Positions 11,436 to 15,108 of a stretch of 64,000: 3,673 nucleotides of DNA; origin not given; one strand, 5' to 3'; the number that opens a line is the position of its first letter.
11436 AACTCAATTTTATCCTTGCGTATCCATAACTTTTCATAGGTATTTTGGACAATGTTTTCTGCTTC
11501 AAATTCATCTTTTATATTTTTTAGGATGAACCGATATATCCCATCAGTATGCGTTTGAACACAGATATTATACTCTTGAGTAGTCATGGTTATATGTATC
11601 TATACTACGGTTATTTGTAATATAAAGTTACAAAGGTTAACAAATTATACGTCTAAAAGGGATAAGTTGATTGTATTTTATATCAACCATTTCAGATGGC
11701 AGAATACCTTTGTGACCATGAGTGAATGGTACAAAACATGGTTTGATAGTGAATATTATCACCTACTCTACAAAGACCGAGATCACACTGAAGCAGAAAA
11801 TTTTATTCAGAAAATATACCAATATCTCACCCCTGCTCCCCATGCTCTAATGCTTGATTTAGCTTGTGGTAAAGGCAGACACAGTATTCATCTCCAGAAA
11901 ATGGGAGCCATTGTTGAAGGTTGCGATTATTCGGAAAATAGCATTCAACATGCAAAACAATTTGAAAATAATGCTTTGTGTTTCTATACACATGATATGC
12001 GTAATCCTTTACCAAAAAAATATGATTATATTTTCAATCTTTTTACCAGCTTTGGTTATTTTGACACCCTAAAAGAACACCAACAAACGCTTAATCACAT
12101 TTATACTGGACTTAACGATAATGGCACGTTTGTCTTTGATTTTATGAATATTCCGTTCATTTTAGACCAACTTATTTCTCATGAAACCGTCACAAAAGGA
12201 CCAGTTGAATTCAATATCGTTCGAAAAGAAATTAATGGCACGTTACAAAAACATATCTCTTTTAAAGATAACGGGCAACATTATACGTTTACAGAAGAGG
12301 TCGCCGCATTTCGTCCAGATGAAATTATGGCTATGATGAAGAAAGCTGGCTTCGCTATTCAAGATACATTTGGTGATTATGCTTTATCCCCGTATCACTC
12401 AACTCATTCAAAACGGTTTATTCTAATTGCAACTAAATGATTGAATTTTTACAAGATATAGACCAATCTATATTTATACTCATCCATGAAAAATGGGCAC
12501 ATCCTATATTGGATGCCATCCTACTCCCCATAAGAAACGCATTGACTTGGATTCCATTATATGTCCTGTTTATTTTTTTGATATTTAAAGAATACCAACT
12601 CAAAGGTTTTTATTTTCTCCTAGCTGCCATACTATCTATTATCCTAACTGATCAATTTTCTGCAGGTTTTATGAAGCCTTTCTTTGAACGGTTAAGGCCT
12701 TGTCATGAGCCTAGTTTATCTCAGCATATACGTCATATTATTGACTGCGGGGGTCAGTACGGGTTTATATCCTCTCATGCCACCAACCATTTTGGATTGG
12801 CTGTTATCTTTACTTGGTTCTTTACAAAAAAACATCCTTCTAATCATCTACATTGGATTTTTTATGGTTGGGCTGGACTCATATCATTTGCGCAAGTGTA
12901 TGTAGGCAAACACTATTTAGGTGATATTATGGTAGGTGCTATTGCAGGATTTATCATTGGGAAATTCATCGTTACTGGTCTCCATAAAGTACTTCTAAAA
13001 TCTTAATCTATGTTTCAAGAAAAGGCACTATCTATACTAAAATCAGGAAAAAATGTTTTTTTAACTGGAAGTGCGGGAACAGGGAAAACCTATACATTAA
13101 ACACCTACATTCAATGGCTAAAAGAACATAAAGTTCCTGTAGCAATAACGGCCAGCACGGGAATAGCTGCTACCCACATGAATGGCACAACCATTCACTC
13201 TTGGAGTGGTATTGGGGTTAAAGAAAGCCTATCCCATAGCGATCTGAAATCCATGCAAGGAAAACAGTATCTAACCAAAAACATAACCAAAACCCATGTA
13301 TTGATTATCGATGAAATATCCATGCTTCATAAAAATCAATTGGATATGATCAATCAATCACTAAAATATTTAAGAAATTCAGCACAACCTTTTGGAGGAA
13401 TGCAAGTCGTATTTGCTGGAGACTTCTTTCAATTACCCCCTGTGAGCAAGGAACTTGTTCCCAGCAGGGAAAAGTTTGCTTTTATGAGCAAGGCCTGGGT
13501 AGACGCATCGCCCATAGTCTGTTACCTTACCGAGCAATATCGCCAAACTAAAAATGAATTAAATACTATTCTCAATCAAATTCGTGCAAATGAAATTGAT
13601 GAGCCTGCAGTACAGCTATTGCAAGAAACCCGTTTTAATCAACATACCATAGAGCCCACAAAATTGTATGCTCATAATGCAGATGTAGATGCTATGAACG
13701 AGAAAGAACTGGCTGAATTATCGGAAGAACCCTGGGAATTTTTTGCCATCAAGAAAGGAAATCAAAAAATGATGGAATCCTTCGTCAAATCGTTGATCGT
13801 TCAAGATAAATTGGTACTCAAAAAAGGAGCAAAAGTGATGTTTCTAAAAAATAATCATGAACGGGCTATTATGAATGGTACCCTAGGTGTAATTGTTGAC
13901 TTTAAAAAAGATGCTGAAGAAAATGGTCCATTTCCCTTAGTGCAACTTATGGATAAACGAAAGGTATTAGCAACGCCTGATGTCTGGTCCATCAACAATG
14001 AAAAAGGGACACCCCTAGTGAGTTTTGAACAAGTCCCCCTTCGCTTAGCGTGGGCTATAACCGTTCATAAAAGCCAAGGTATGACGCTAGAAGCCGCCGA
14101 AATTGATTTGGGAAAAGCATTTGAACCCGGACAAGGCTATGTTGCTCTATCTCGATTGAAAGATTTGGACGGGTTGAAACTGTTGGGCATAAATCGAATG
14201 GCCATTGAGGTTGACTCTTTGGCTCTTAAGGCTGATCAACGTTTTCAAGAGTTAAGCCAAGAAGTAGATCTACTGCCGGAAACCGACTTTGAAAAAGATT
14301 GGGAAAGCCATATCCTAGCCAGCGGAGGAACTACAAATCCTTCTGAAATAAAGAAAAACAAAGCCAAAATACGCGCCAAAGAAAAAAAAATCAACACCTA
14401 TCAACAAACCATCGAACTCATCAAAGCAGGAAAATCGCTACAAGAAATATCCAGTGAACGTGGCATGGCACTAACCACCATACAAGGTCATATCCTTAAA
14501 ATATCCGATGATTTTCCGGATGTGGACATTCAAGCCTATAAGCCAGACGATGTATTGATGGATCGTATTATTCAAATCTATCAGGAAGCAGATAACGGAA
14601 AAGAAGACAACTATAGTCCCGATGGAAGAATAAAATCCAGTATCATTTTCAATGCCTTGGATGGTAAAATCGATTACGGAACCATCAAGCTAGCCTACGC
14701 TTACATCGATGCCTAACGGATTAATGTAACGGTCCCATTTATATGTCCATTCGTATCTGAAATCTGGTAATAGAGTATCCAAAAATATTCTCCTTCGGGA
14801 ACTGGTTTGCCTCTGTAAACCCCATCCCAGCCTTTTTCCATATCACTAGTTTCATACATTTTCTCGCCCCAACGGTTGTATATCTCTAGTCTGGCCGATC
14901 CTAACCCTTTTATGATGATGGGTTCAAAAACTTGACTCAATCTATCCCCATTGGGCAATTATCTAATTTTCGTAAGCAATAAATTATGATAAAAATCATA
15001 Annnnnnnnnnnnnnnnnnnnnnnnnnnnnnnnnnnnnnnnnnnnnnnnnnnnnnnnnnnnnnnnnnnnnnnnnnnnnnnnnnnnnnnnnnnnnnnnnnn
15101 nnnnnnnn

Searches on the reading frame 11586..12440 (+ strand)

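Call 3: search_protein_families(library=pfam, proteins=[window:11586-12440:+], max_evalue=0.01)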
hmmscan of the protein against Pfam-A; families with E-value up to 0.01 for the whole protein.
window:11586-12440:+ (284 aa): 7 families
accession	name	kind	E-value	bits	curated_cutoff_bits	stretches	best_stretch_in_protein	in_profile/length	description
PF13847.12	Methyltransf_31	-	1.2e-11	44.9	27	1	89-208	7-128/145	Methyltransferase domain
PF13649.12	Methyltransf_25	-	2.7e-10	41.2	27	1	90-180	2-97/97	Methyltransferase domain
PF13489.12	Methyltransf_23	-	1.3e-09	38.5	27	1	72-258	7-161/164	Methyltransferase domain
PF08241.18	Methyltransf_11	-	2.1e-09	38.3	21.2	1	90-184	1-95/95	Methyltransferase domain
PF08242.18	Methyltransf_12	-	1.2e-07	32.8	30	1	90-182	1-98/98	Methyltransferase domain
PF03848.20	TehB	-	1.1e-05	25.5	20.4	1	76-150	24-100/193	Tellurite resistance protein TehB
PF05175.20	MTS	-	0.0062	16.6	23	0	85-150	31-103/170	Methyltransferase small domain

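Call 5: search_protein_families(library=padloc, proteins=[window:11586-12440:+], max_evalue=0.01)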
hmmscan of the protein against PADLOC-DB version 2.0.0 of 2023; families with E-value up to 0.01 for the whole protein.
window:11586-12440:+ (284 aa): 1 family
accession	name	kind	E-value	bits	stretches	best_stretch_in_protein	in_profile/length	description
PDLC04134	mad2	-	6.2e-11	39.8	1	61-185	267-395/492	mads_2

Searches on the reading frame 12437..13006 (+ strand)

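Call 3: search_protein_families(library=pfam, proteins=[window:12437-13006:+], max_evalue=0.01)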
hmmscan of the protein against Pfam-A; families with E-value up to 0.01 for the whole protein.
window:12437-13006:+ (189 aa): 3 families
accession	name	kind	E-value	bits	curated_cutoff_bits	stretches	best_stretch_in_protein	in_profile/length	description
PF01569.27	PAP2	-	1.8e-18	67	27.2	1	63-181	3-124/130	PAP2 superfamily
PF14378.12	PAP2_3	-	1.6e-08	35.1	27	1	34-174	37-187/190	PAP2 superfamily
PF14360.12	PAP2_C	-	0.0079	17.2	27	1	112-172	8-66/74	PAP2 superfamily C-terminal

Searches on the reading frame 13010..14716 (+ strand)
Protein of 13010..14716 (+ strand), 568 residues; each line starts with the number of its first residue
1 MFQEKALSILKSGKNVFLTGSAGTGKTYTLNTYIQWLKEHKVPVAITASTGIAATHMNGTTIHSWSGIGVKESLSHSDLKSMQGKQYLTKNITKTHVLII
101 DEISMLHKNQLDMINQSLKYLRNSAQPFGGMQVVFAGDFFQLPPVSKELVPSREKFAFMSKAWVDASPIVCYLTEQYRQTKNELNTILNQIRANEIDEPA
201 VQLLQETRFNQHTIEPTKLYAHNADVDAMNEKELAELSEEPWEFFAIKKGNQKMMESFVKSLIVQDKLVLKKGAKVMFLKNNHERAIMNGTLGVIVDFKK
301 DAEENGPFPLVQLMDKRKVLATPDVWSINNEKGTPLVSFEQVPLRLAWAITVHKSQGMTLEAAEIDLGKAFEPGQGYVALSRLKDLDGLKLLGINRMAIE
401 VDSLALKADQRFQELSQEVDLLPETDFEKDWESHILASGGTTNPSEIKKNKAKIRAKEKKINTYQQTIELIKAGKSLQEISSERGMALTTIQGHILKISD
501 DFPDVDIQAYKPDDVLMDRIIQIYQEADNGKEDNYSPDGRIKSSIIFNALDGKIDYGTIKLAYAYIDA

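Call 3: search_protein_families(library=pfam, proteins=[window:13010-14716:+], max_evalue=0.01)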
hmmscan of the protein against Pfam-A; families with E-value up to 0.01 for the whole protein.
window:13010-14716:+ (568 aa): 20 families
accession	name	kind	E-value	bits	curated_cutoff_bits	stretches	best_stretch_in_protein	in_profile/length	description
PF05970.20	PIF1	-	1.3e-40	139.8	25.9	1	10-186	19-196/223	PIF1-like helicase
PF13245.12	AAA_19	-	3.7e-17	63.2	25.1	1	3-146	1-133/134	AAA domain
PF13604.12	AAA_30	-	7.7e-17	62.1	27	1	3-206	6-182/191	AAA domain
PF14493.12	HTH_40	-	2.5e-14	53.8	27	1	463-562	1-88/89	Helix-turn-helix domain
PF13401.12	AAA_22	-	1.4e-09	38.8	27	1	13-137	5-122/130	AAA domain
PF18335.7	SH3_13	-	1.4e-06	28.4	41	1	266-303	22-59/65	ATP-dependent RecD-like DNA helicase SH3 domain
PF21530.3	Pif1_2B_dom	-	1.2e-05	25.4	23.9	1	260-298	8-47/47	DNA helicase Pif1, 2B domain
PF07728.20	AAA_5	-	1.8e-05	25.2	22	1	15-119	1-91/139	AAA domain (dynein-related subfamily)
PF12775.13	AAA_7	-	6.2e-05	23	25.8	1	9-56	29-77/181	P-loop containing dynein motor region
PF02689.20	Herpes_Helicase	-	0.00023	19.7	27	0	349-389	732-774/808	Helicase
PF00437.27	T2SSE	-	0.00026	20.2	24.9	1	11-63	140-193/370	Type II/IV secretion system protein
PF13479.12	AAA_24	-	0.00054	20.3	27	1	13-119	2-89/195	AAA domain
PF00270.35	DEAD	-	0.00073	19.8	26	0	2-73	3-77/167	DEAD/DEAH box helicase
PF09848.15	SLFN-g3_helicase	-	0.0011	18.8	24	1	15-198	3-181/354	Schlafen group 3, DNA/RNA helicase domain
PF00004.35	AAA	-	0.0033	18.3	21.2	0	16-110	1-73/131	ATPase family associated with various cellular activities (AAA)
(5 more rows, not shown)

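Call 4: search_protein_families(library=ncbifam, proteins=[window:13010-14716:+], max_evalue=0.01)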
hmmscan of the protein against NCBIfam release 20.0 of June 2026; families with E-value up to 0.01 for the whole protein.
window:13010-14716:+ (568 aa): 7 families
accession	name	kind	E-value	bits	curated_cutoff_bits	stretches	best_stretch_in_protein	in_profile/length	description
TIGR01448.2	helicase_RecD2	equivalog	1.2e-26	93.1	500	1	3-358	321-651/713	SF1B family DNA helicase RecD2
TIGR02768.1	TraA_Ti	equivalog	1.5e-16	59.9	590.45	2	259-385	604-709/751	Ti-type conjugative transfer relaxase TraA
TIGR01447.1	recD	equivalog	3.8e-16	58.8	310.15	1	12-357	162-536/597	exodeoxyribonuclease V subunit alpha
NF010464.0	PRK13889.1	subfamily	3.3e-12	45.1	1015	2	270-385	601-695/992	conjugal transfer relaxase TraA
NF008127.0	PRK10875.1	equivalog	2.7e-05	22.9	671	0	17-145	175-311/619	exodeoxyribonuclease V subunit alpha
NF038214.1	IS21_help_AAA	equivalog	0.00066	19.4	200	0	10-108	87-165/232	IS21-like element helper ATPase IstB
TIGR03015.1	pepcterm_ATPase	hypoth_equivalog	0.0048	16.4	324.5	1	16-114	46-143/269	XrtA/PEP-CTERM system-associated ATPase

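Call 5: search_protein_families(library=padloc, proteins=[window:13010-14716:+], max_evalue=0.01)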
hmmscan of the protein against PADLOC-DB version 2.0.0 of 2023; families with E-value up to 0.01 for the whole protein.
window:13010-14716:+ (568 aa): 15 families
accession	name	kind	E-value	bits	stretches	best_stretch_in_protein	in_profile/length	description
PDLC05065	PDC-S68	-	9e-21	71.4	2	3-145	610-745/1221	-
PDLC04476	PDC-M16A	-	1.7e-19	67.7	1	11-304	21-331/691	-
PDLC05064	PDC-S68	-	2.9e-19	66.3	2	17-145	704-824/1273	-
PDLC04475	PDC-M16A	-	1.7e-18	64.5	1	8-304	25-337/721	-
PDLC01734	typeIV_RecD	-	1.5e-16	57.8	1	3-146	344-477/763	RecD_0_IVD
PDLC01148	RecD_like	-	5.4e-15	52.7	1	3-192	318-485/719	RecD/Tra ATPase fused to N-terminal HHH domain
PDLC05066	PDC-S68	-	5e-12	42.7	1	17-185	597-757/1202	-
PDLC04472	PDC-M16A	-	7.2e-11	39.1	1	14-304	240-546/930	-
PDLC05035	PDC-S53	-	3.4e-09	33.4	1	10-361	507-832/900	-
PDLC04474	PDC-M16A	-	3.8e-06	23.6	1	8-283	229-502/917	-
PDLC02372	Nhi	-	1.6e-05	21.8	1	8-141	193-299/470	-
PDLC04140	mad8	-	3.5e-05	21.5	1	10-51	24-67/314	mads_8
PDLC02350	AbiO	-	5.7e-05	20.1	1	9-119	190-282/468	AbiO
PDLC00135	GajB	-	0.0024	14.8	1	4-41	11-48/603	UrvD helicase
PDLC00125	GajB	-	0.0028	14.4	1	4-110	9-106/669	UrvD helicase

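Call 8: search_protein_families(library=phrogs, proteins=[window:13010-14716:+], max_evalue=0.01)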
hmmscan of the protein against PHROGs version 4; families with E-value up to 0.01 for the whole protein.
window:13010-14716:+ (568 aa): 11 families
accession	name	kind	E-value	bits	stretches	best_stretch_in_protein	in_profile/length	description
phrog_325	-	DNA, RNA and nucleotide metabolism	7.7e-71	240.6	1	3-456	475-935/986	Dda-like helicase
phrog_30356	-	DNA, RNA and nucleotide metabolism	3.9e-32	112.2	2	4-299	9-304/823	helicase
phrog_4412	-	DNA, RNA and nucleotide metabolism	3.4e-27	96.1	1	3-360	335-678/743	exonuclease V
phrog_25471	-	unknown function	9.9e-11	43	1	5-116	13-142/162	-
phrog_170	-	other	4.1e-06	27.4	1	2-39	79-117/323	PhoH-like phosphate starvation-inducible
phrog_168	-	DNA, RNA and nucleotide metabolism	0.00012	22.8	1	9-109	36-115/314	clamp loader of DNA polymerase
phrog_7998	-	unknown function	0.00016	22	1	8-110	35-134/339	-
phrog_3277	-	DNA, RNA and nucleotide metabolism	0.0003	21.6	1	12-108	9-92/168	DnaC-like helicase loader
phrog_249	-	moron, auxiliary metabolic gene and host takeover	0.00096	19.6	1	8-50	122-164/380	porphyrin biosynthesis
phrog_50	-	DNA, RNA and nucleotide metabolism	0.006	16.7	0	9-48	363-404/570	DnaC-like helicase loader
phrog_296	-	integration and excision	0.0087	15.8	0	16-122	321-409/626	DNA transposition protein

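Call 71: search_solved_structures(query=window:13010-14716:+, max_evalue=0.00001)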
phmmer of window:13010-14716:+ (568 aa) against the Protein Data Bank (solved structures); distinct sequences matched with E-value up to 0.00001: 20.
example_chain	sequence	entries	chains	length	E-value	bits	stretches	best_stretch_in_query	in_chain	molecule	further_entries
8xak_A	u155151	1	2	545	2.1e-70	241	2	3-301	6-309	ATP-dependent DNA helicase PIF1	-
5o6b_A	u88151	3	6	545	2.1e-70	241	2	3-301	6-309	ATP-dependent DNA helicase PIF1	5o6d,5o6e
6hpt_A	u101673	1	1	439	8.7e-70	239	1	7-406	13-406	ATP-dependent DNA helicase PIF1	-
5fhh_A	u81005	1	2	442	8.9e-70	238.9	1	7-406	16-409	ATP-dependent DNA helicase PIF1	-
9fb8_A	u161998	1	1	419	9.7e-70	238.8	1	7-405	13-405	ATP-dependent DNA helicase PIF1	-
6hph_A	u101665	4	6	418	9.8e-70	238.8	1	7-405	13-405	ATP-dependent DNA helicase PIF1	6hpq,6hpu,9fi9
7otj_A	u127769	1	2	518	6.3e-63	216.3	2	3-299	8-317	ATP-dependent DNA helicase PIF1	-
5fhd_A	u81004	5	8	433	1.3e-48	169.1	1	5-390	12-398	Uncharacterized protein | ATP-dependent DNA helicase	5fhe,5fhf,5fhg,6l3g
8bns_A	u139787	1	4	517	1.4e-48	169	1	5-399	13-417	AAA ATPase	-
5ftb_A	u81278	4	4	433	1.8e-48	168.7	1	5-390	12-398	TPR DOMAIN PROTEIN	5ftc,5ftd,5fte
5ftf_A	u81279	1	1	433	2.1e-48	168.4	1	5-390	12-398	TPR DOMAIN PROTEIN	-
8bnv_A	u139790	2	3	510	2.4e-43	151.8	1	5-477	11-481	AAA family ATPase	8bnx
6s3p_A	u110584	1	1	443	7.5e-38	133.6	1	17-391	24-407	PIF1 helicase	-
6s3e_A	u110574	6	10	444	7.6e-38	133.6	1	17-391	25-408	PIF1 helicase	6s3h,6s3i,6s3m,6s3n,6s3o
6xzt_A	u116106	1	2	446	7.9e-38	133.5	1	17-391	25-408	PIF1 helicase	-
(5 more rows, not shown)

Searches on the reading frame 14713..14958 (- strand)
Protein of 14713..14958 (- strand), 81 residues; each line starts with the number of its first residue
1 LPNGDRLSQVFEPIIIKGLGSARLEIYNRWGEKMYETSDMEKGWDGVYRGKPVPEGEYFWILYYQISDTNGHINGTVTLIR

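Call 3: search_protein_families(library=pfam, proteins=[window:14713-14958:-], max_evalue=0.01)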
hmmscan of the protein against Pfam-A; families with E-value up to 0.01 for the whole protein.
window:14713-14958:- (81 aa): 1 family
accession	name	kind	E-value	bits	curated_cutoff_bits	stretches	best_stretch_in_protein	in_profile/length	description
PF13585.12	CHU_C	-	5.6e-14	52.5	27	1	2-70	9-77/86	CHU_C Type IX secretion signal domain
